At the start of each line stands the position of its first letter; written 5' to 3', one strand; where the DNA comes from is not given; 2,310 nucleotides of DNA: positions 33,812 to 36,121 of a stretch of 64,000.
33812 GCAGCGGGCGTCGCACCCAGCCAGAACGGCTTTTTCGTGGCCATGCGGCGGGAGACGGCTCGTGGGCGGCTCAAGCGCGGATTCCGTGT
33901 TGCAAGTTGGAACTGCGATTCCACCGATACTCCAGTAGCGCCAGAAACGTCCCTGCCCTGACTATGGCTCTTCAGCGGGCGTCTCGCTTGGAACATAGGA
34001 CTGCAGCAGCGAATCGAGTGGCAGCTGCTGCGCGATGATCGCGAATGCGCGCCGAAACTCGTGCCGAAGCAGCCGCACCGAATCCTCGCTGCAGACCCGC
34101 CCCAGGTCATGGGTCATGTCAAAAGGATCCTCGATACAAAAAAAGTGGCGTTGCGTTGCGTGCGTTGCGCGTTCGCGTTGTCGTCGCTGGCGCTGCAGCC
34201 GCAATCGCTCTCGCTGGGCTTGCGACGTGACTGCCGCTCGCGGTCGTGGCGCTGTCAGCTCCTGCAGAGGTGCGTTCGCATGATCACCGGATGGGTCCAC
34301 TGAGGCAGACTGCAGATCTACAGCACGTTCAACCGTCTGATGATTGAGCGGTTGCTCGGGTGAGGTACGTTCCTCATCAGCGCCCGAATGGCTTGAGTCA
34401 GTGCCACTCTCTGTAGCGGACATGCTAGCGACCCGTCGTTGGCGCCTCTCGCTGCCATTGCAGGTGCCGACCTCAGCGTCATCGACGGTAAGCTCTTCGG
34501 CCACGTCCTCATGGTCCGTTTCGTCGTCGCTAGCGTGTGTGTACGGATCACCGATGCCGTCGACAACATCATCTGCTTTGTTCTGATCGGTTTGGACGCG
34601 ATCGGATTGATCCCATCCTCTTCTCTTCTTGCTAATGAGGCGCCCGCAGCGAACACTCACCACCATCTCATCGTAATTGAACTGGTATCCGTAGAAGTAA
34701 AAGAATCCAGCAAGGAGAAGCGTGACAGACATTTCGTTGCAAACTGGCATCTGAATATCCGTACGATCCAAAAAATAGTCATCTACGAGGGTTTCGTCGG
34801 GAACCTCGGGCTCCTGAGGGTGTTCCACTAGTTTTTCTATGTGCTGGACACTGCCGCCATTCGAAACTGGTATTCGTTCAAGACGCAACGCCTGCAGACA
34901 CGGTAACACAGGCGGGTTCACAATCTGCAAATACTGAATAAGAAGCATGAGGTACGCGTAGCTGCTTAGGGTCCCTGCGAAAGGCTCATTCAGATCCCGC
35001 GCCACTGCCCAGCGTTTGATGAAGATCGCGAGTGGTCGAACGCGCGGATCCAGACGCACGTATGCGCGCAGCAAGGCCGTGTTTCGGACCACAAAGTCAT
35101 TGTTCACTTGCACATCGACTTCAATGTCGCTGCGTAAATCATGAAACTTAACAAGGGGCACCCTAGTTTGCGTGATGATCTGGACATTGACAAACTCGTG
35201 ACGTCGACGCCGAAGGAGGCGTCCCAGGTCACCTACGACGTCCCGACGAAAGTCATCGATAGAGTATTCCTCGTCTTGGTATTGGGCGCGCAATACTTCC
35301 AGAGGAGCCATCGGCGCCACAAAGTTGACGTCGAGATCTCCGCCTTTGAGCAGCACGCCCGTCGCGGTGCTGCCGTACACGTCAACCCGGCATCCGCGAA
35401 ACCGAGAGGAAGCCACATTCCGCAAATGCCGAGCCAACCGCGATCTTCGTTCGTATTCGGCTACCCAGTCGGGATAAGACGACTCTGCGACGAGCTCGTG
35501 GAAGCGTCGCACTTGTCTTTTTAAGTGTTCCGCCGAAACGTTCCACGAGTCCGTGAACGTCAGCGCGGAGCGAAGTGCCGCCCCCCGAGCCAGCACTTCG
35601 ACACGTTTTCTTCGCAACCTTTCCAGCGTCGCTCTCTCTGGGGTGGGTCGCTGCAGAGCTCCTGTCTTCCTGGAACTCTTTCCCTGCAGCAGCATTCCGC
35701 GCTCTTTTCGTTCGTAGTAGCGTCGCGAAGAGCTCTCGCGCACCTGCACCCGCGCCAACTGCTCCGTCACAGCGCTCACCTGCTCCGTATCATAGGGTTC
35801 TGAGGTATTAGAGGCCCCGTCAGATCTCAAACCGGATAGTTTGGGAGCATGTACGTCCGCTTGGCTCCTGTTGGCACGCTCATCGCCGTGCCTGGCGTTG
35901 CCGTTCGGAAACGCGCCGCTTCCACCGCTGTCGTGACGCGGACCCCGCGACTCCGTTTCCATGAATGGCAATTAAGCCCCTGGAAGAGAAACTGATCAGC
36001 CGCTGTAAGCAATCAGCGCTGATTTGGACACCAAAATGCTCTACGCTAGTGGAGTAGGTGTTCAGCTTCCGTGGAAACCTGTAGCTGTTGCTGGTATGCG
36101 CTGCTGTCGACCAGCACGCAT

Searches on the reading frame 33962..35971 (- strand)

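Call 9: search_protein_families(library=pfam, proteins=[window:33962-35971:-], max_evalue=0.001)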
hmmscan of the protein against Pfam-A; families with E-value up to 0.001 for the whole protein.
window:33962-35971:- (669 aa): 2 families
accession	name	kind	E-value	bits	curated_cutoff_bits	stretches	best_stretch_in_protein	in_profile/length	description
PF22600.2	MTPAP-like_central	-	1.3e-22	80.8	27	1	171-305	17-138/139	Poly(A) RNA polymerase, mitochondrial-like, central palm domain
PF03828.24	PAP_assoc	-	6.3e-17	62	22.6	1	417-456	3-42/60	Cid1 family poly A polymerase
